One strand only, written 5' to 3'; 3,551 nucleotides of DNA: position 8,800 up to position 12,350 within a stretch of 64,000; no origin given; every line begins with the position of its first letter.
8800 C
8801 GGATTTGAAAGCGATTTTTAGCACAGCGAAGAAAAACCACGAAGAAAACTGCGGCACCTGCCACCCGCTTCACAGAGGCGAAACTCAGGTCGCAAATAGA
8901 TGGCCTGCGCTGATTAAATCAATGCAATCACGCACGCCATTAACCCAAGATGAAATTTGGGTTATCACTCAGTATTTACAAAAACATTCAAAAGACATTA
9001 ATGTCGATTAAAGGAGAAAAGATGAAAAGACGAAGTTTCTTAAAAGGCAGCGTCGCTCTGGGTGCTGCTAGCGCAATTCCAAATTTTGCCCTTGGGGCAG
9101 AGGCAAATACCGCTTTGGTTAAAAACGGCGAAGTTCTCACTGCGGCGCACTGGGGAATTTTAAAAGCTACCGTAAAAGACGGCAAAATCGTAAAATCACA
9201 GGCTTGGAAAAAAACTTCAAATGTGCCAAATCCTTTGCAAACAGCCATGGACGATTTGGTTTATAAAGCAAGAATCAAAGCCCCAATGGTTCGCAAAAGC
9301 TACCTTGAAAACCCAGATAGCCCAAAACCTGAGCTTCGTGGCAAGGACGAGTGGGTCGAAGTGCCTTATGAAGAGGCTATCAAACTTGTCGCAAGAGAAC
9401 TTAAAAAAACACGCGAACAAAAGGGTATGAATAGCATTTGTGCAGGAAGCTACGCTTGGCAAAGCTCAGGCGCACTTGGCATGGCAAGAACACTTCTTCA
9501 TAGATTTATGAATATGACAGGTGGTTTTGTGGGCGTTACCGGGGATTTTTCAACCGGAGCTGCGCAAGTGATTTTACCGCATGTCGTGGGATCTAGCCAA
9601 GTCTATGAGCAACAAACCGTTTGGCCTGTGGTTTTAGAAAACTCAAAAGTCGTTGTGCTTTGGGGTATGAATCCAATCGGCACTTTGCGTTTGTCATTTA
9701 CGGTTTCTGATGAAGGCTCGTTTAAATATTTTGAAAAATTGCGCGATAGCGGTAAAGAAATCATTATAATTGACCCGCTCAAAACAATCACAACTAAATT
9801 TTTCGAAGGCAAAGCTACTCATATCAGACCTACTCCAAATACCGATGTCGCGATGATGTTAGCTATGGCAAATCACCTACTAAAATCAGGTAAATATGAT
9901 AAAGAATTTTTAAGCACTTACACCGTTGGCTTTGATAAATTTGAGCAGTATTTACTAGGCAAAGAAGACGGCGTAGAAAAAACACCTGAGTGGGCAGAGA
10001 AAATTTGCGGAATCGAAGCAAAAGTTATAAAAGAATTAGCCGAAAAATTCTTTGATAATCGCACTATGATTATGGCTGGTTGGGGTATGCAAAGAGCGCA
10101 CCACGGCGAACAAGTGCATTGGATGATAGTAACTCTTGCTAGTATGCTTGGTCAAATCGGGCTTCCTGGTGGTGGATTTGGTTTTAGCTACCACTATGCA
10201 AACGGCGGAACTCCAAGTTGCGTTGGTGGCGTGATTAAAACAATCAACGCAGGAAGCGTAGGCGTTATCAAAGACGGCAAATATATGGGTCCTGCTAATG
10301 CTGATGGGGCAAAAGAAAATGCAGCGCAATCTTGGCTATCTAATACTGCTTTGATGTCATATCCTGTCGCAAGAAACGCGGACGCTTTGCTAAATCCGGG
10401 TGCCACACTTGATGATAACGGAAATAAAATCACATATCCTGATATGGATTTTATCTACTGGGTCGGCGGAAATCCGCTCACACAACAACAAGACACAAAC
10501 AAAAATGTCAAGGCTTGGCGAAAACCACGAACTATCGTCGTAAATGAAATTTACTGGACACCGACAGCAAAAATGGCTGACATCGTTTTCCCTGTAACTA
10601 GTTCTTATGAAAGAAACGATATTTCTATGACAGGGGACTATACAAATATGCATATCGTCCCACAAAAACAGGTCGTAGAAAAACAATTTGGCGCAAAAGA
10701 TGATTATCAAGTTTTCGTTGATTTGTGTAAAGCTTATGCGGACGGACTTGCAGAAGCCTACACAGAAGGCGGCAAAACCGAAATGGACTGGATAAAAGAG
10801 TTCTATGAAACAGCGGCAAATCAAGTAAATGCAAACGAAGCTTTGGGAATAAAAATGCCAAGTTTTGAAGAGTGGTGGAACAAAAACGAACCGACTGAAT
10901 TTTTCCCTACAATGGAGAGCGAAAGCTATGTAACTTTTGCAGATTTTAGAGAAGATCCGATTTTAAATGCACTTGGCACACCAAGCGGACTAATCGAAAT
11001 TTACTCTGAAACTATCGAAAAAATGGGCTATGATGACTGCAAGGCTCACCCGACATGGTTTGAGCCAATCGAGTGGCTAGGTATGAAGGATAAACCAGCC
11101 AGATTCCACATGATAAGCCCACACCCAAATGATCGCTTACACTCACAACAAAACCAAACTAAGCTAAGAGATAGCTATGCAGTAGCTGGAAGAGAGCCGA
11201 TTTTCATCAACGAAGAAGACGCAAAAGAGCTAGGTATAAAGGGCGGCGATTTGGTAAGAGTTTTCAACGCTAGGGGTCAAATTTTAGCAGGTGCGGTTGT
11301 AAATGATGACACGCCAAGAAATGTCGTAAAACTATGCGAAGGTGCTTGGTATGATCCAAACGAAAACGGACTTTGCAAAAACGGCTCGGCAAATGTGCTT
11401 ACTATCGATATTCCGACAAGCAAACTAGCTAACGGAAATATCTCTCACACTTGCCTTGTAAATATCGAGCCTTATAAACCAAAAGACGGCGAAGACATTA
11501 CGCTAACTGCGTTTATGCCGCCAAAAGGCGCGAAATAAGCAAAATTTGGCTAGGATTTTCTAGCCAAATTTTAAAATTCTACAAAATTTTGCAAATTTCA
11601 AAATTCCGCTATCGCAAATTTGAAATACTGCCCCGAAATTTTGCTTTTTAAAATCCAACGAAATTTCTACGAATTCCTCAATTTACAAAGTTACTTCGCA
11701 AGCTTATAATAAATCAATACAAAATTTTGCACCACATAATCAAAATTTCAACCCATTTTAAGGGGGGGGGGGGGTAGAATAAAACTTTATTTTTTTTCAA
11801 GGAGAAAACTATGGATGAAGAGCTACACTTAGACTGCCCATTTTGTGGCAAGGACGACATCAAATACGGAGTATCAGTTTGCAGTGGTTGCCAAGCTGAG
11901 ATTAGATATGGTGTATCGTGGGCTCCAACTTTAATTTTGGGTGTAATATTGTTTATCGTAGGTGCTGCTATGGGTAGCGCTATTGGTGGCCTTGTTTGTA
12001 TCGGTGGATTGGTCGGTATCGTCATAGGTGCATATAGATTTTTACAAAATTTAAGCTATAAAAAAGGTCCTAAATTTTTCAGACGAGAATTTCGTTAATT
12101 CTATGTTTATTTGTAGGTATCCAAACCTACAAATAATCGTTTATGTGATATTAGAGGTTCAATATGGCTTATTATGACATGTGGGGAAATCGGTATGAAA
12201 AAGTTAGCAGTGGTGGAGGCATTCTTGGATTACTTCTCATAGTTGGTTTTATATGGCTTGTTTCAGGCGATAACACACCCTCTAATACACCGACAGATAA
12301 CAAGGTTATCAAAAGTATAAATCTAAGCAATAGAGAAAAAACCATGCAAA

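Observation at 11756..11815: G13 homopolymer fused to a TAGAAT -10-like box upstream of a small zinc-ribbon membrane protein gene: candidate slipped-strand promoter switch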

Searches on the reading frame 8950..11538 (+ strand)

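Call 8: search_protein_families(library=pfam, proteins=[window:8950-11538:+], max_evalue=0.01)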
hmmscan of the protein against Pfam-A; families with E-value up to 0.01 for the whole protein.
window:8950-11538:+ (862 aa): 4 families
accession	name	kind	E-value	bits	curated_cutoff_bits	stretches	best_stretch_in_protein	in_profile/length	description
PF00384.28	Molybdopterin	-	4.8e-68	230.2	24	1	108-594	1-352/353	Molybdopterin oxidoreductase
PF01568.27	Molydop_binding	-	1e-23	83.9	26.8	1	719-835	1-109/110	Molydopterin dinucleotide binding domain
PF18364.6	Molybdopterin_N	-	3.5e-14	52.9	26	1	64-105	1-41/41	Molybdopterin oxidoreductase N-terminal domain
PF10518.14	TAT_signal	-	2.5e-05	24.4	22.7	1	24-43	1-20/21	TAT (twin-arginine translocation) pathway signal sequence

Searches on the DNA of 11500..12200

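Call 39: search_rna_families(source=window, start=11500, end=12200, threshold=evalue, max_evalue=1)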
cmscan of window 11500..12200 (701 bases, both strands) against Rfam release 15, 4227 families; matches with E-value up to 1: 4.
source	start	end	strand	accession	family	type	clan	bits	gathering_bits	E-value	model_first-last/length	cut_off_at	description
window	11534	11573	-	RF02433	SpF36_sRNA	Gene; sRNA;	-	23.6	48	0.78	4-41/51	no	Streptococcus sRNA SpF36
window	11535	11622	-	RF01769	greA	Cis-reg; leader;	-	21.3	60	0.21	1-124/124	no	Enterobacteria greA leader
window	11528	11621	+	RF01441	S_pombe_snR46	Gene; snRNA; snoRNA; HACA-box;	CL00021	20.5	60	0.66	1-168/168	no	small nulceolar RNA snR46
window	11532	11599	+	RF00665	mir-290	Gene; miRNA;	CL00096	18.4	51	0.82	1-70/70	no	mir-290 microRNA precursor family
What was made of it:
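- Tried and rejected: Rfam search of 11500-12200: only sub-threshold chance hits (call 39).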

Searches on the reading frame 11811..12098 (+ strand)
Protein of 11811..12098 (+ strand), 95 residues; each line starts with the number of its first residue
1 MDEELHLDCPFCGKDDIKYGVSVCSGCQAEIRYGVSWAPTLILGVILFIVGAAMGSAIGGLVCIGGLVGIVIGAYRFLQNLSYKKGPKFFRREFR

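Call 8: search_protein_families(library=pfam, proteins=[window:11811-12098:+], max_evalue=0.01)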
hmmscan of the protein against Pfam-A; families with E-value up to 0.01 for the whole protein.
window:11811-12098:+ (95 aa): 0 families

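Call 9: find_encoding_contigs(protein=window:11811-12098:+, flank=3000, max_places=10)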
Protein window:11811-12098:+ (95 aa): 4 contigs read that carry it; 1 place shown.
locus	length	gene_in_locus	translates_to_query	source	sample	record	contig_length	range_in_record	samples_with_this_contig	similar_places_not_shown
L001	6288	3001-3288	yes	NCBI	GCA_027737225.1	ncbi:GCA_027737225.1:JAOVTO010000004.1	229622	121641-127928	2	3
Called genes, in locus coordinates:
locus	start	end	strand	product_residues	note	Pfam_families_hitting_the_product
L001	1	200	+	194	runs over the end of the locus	-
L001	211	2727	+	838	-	PF18364:Molybdopterin_N, PF00384:Molybdopterin, PF01568:Molydop_binding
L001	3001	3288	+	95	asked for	-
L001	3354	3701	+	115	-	PF09374:PG_binding_3 (weak)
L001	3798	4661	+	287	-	-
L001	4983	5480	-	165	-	PF05656:DUF805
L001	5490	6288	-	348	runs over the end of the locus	PF05154:TM2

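Call 11: find_homologous_proteins(query=window:11811-12098:+)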
Query window:11811-12098:+ (95 aa): 22 proteins with E <= 0.001 among 25 candidates.
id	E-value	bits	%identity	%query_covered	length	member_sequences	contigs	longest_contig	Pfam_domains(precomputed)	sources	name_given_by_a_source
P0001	3.5e-58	212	100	100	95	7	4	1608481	-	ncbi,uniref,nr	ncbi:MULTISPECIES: hypothetical protein [unclassified Campylobacter]|uniref:hypothetical protein n=1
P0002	7.2e-51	188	89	100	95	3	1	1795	-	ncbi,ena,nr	ncbi:MAG: hypothetical protein IKI43_00005 [Campylobacter sp.]|nr:hypothetical protein [Campylobacte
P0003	8.4e-41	156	78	100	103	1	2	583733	-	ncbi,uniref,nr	ncbi:hypothetical protein OFO01_02645 [Campylobacter sp. JMF_01 NE2]|uniref:hypothetical protein n=1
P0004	2.3e-39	151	76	100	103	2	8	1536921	-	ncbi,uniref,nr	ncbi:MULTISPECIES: hypothetical protein [unclassified Campylobacter]|uniref:hypothetical protein n=1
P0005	3.6e-38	147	67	100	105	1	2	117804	-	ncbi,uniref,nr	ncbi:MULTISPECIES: hypothetical protein [unclassified Campylobacter]|uniref:hypothetical protein n=1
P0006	1.1e-14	72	45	87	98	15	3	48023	-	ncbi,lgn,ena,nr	nr:hypothetical protein [uncultured Campylobacter sp.]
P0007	2.9e-14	71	40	95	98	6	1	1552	-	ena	-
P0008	4.1e-14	70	44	87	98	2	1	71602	-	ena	-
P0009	1.2e-13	69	41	95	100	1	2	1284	-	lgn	-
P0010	2.6e-13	68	45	91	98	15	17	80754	-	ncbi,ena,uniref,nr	ncbi:hypothetical protein [uncultured Campylobacter sp.]|uniref:hypothetical protein n=1 Tax=uncultu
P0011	2.7e-13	68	41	95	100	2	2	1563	-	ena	-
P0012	3.3e-13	67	40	95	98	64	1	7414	-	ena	-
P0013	3.6e-13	67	40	95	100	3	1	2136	-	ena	-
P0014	4.1e-13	67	65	48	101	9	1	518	-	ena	-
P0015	4.5e-13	67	39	95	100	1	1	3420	-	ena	-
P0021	5.8e-12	63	41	91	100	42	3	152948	-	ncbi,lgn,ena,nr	nr:hypothetical protein [uncultured Campylobacter sp.]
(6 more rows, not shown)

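Call 12: find_encoding_contigs(protein=P0004, flank=3000, max_places=10)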
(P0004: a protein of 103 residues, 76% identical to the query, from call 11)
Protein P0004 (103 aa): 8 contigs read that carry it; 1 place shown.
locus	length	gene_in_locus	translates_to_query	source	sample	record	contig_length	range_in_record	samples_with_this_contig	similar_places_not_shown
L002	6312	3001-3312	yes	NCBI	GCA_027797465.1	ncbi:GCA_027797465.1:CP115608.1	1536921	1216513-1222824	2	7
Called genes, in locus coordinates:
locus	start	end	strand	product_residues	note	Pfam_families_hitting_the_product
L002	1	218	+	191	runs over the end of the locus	-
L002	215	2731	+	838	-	PF18364:Molybdopterin_N, PF00384:Molybdopterin, PF01568:Molydop_binding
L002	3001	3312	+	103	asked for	-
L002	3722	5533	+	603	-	PF01855:POR_N, PF02775:TPP_enzyme_C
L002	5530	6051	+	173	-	PF01558:POR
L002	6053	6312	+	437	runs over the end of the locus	PF00501:AMP-binding, PF14535:AMP-binding_C_2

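Call 13: find_encoding_contigs(protein=P0003, flank=3000, max_places=10)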
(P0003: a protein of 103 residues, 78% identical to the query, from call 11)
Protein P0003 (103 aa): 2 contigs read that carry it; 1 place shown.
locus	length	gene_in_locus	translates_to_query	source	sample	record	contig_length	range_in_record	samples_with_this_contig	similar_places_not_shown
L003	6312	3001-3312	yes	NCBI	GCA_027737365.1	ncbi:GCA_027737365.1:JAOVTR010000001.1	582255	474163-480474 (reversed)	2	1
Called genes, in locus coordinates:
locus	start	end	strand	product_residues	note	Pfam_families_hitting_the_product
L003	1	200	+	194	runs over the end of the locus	-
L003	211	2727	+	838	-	PF10518:TAT_signal (faint), PF18364:Molybdopterin_N, PF00384:Molybdopterin, PF01568:Molydop_binding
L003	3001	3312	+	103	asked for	-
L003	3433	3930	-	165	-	PF05656:DUF805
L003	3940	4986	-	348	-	PF05154:TM2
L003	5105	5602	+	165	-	PF00578:AhpC-TSA, PF08534:Redoxin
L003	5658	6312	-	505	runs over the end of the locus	PF14522:Cytochrome_C7 (faint), PF14537:Cytochrom_c3_2 (faint)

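Call 14: find_encoding_contigs(protein=P0005, flank=3000, max_places=10)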
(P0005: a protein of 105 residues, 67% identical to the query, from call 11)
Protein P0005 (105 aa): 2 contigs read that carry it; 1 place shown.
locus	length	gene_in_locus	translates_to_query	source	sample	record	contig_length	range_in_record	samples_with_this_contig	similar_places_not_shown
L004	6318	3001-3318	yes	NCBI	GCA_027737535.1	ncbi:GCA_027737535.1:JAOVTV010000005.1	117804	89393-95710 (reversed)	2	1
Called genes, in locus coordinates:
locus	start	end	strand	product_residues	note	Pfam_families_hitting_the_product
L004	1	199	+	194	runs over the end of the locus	-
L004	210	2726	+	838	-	PF18364:Molybdopterin_N, PF00384:Molybdopterin, PF01568:Molydop_binding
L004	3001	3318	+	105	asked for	-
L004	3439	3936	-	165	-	PF05656:DUF805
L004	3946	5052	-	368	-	-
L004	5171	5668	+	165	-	PF00578:AhpC-TSA, PF08534:Redoxin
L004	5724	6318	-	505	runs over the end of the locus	PF14522:Cytochrome_C7 (faint), PF14537:Cytochrom_c3_2 (faint)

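Call 22: find_encoding_contigs(protein=P0010, flank=1500, max_places=10)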
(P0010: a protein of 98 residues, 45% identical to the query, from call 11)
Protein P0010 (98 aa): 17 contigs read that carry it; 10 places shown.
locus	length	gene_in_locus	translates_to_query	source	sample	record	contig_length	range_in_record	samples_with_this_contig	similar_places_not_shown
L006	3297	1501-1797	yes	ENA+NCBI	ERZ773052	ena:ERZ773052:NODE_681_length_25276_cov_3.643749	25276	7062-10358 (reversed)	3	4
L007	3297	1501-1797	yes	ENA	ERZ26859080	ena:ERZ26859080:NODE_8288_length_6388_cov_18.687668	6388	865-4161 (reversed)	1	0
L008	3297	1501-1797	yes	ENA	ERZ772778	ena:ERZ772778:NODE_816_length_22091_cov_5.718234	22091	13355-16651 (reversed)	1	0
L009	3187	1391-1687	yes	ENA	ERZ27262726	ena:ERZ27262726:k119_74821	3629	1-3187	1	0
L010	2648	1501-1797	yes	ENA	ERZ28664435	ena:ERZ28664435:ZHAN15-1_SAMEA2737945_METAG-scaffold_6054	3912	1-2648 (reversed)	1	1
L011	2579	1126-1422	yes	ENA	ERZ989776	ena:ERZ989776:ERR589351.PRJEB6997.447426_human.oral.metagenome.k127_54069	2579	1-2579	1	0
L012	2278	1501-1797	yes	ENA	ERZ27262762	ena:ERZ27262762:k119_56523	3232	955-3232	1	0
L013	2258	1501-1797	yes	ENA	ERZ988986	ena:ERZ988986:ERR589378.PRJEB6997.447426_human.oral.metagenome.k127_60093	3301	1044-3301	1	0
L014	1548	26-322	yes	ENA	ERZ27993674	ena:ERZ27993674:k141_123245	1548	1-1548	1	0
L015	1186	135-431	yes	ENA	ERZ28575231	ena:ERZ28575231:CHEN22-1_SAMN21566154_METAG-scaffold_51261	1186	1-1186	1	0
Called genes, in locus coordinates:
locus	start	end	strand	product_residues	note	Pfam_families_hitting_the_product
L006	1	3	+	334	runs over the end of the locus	PF27254:HP_1247_M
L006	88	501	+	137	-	PF01250:Ribosomal_S6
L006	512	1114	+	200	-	PF00436:SSB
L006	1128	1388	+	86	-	PF01084:Ribosomal_S18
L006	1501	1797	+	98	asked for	-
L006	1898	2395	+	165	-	-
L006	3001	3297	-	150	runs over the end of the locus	-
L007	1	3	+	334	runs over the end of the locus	PF27254:HP_1247_M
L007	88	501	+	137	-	PF01250:Ribosomal_S6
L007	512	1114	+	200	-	PF00436:SSB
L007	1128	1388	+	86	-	PF01084:Ribosomal_S18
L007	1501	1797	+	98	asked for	-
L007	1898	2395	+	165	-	-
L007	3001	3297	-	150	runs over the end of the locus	-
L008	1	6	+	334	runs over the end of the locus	PF27254:HP_1247_M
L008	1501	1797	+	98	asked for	-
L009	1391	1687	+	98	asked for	-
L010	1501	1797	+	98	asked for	-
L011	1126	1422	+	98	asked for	-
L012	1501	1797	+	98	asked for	-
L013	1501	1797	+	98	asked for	-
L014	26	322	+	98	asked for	-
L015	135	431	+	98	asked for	-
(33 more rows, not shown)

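Call 23: find_encoding_contigs(protein=P0021, flank=1500, max_places=10)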
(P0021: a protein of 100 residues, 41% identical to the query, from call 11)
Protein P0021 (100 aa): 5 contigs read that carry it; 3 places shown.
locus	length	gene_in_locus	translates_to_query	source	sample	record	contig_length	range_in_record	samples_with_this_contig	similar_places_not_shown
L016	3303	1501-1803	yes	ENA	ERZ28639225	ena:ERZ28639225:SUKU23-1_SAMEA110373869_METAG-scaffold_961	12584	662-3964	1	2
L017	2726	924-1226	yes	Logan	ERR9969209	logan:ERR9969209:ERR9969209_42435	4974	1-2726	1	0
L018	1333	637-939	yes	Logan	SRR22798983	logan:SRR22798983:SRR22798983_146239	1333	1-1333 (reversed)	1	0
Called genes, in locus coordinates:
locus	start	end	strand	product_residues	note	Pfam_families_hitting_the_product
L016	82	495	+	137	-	PF01250:Ribosomal_S6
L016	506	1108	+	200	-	-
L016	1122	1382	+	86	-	PF01084:Ribosomal_S18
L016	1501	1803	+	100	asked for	-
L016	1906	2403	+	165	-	-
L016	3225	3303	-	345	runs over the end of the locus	-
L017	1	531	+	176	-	?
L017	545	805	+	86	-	PF01084:Ribosomal_S18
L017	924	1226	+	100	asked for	-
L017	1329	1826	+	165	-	-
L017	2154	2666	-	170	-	-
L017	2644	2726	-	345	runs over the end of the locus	-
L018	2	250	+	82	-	?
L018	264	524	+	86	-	PF01084:Ribosomal_S18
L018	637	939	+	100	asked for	-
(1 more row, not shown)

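Call 37: search_protein_families(library=ncbifam, proteins=[window:11811-12098:+], max_evalue=0.1)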
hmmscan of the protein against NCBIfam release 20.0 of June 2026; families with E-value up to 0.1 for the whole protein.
window:11811-12098:+ (95 aa): 1 family
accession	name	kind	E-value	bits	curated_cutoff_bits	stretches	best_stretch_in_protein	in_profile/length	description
TIGR03655.1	anti_R_Lar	subfamily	0.031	14.6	39.6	0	8-33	3-40/55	Lar family restriction alleviation protein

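Call 38: search_protein_families(library=padloc, proteins=[window:11811-12098:+], max_evalue=0.1)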
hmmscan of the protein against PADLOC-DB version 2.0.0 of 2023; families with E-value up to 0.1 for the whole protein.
window:11811-12098:+ (95 aa): 0 families

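Call 41: find_encoding_contigs(protein=P0004, flank=10000, max_places=10)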
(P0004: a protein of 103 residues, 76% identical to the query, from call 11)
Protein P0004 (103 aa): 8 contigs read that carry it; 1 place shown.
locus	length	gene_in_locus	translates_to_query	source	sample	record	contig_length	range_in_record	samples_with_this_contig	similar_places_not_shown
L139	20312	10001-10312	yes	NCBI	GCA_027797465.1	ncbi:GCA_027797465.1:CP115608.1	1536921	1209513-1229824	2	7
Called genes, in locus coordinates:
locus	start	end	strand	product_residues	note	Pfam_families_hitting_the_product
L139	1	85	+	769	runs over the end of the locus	PF02518:HATPase_c, PF00204:DNA_gyraseB, PF01751:Toprim, PF21249:GyrB_hook (weak), PF00986:DNA_gyraseB_C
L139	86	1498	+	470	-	PF00563:EAL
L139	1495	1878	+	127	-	PF14489:QueF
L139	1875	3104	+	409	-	PF12917:YfbR-like, PF13023:HD_3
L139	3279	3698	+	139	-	-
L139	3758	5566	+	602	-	PF00009:GTP_EFTU, PF01926:MMR_HSR1 (weak), PF22042:EF-G_D2, PF03144:GTP_EFTU_D2, PF00679:EFG_C, PF21018:BipA_C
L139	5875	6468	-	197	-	-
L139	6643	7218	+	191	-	-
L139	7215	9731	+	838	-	PF18364:Molybdopterin_N, PF00384:Molybdopterin, PF01568:Molydop_binding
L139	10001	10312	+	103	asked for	-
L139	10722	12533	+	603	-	PF01855:POR_N, PF02775:TPP_enzyme_C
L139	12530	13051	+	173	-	PF01558:POR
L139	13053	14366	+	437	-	PF00501:AMP-binding, PF14535:AMP-binding_C_2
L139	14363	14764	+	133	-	PF01842:ACT (faint), PF19571:ACT_8, PF22629:ACT_AHAS_ss (faint), PF13840:ACT_7 (faint)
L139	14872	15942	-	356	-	PF20668:DUF6815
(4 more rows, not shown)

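Call 56: find_encoding_contigs(protein=P0002, flank=1500, max_places=5)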
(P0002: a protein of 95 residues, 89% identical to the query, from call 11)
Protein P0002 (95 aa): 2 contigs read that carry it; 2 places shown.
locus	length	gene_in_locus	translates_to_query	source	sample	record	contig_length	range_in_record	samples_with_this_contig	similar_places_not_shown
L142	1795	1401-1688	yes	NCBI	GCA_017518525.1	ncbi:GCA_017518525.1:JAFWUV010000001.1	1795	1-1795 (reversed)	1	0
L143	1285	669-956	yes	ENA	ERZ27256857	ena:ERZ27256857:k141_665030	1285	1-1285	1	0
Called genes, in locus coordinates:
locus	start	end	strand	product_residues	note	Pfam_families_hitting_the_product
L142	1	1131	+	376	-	PF00384:Molybdopterin, PF01568:Molydop_binding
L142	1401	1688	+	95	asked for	-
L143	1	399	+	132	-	?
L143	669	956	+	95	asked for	-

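Call 62: list_cluster_members(proteins=[P0001, P0004])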
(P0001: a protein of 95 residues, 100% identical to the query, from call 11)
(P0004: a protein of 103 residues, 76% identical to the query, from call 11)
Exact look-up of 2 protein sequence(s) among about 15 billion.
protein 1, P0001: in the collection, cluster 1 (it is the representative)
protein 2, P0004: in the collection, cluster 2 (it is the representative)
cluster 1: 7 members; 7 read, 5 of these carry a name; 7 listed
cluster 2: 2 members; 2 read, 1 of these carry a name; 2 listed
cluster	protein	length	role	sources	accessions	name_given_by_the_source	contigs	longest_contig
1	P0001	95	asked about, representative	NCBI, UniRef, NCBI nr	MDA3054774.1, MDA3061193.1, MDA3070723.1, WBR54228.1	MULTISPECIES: hypothetical protein [unclassified Campylobacter] | hypothetical protein n=1 Tax=unclassified Campylobacter TaxID=2593542 RepID=UPI0022E9F930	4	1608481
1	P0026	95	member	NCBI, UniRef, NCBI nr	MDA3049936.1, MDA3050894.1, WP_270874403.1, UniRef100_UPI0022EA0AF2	hypothetical protein OFO03_03120 [Campylobacter sp. JMF_02 ED1] | hypothetical protein n=1 Tax=unclassified Campylobacter TaxID=2593542 RepID=UPI0022EA0AF2 | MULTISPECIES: hypothetical protein [unclassified Campylobacter]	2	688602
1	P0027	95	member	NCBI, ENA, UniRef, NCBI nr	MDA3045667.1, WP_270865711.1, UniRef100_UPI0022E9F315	hypothetical protein OFO10_00650 [Campylobacter sp. VBCF_06 NA8] | hypothetical protein n=1 Tax=Campylobacter sp. VBCF_06 NA8 TaxID=2983822 ... | hypothetical protein [Campylobacter sp. VBCF_06 NA8]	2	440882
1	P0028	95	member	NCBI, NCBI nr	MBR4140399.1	MAG: hypothetical protein IKR42_01320 [Campylobacter sp.] | hypothetical protein [Campylobacter sp.]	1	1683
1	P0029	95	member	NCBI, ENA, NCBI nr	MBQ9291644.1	MAG: hypothetical protein IJ211_00050 [Campylobacter sp.] | hypothetical protein [Campylobacter sp.]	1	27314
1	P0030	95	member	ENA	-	-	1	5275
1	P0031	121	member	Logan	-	-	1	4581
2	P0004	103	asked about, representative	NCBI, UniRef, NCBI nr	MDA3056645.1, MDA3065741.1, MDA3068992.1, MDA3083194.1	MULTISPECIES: hypothetical protein [unclassified Campylobacter] | hypothetical protein n=1 Tax=unclassified Campylobacter TaxID=2593542 RepID=UPI0022E9EA89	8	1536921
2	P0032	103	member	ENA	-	-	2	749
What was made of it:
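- Checked: The Campylobacter guess is right: identical and near-identical proteins are named 'Campylobacter sp.' (calls 11 and 62).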

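Call 63: find_encoding_contigs(protein=P0031, flank=1500, max_places=5)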
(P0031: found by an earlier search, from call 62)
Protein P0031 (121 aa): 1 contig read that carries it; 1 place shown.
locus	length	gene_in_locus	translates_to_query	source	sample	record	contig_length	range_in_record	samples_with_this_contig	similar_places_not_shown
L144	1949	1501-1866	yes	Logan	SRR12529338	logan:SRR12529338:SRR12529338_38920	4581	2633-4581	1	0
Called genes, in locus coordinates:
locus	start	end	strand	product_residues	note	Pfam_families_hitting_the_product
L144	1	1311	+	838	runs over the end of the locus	PF18364:Molybdopterin_N, PF00384:Molybdopterin, PF01568:Molydop_binding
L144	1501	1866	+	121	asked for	-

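Call 76: search_solved_structures(query=window:11811-12098:+, max_evalue=5)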
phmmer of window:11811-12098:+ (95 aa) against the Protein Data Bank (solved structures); distinct sequences matched with E-value up to 5: 17.
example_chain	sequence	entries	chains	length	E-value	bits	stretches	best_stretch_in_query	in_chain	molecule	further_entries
4v7h_B9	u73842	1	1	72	0.039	17.2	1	4-37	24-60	60S ribosomal protein L43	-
6woo_p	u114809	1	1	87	0.04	17.2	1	5-38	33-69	eL43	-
4u3m_Q3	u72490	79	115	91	0.045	17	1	5-38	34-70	60S ribosomal protein L43-A | 60S ribosomal protein L43 | 60S ribosomal protein L43-B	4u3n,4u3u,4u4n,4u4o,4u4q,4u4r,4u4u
5xy3_p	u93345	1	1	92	0.046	17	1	7-41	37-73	Uncharacterized protein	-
3j6x_83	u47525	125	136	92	0.046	17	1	5-38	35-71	60S ribosomal protein L43 | 60S ribosomal protein L43-A | 60S ribosomal protein rpL43 (L37ae)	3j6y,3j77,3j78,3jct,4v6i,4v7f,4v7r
9eho_p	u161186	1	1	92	0.14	15.5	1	7-41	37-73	Large ribosomal subunit protein eL43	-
5xxb_o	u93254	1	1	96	0.22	14.8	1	6-38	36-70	Ribosomal protein eL43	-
3wxx_B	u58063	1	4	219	0.27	14.6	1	25-72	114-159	AopB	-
5it7_pp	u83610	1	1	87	0.31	14.3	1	7-36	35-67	KLLA0E05941p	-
6uz7_Bp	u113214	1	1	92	0.34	14.2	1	7-36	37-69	KLLA0E05941p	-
8eug_K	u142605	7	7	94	0.46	13.8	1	6-40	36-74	60S ribosomal protein L43-A | Large ribosomal subunit protein eL43A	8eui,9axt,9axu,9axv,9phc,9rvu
9ygm_Lp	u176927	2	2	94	0.47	13.8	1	7-45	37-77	60S ribosomal protein eL43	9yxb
6xu6_Cp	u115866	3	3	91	0.55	13.5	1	7-38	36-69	60S ribosomal protein L37a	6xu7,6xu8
4v6w_Cp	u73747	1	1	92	0.56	13.5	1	7-38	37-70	60S ribosomal protein L37a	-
7pzy_AQ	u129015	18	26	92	0.61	13.4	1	5-36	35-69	Ribosomal 60S subunit protein L43A | 60S ribosomal protein L43-A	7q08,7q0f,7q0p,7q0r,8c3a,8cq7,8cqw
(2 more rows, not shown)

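Call 77: search_protein_families(library=phrogs, proteins=[window:11811-12098:+], max_evalue=0.01)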
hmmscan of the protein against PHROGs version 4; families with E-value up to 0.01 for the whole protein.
window:11811-12098:+ (95 aa): 0 families
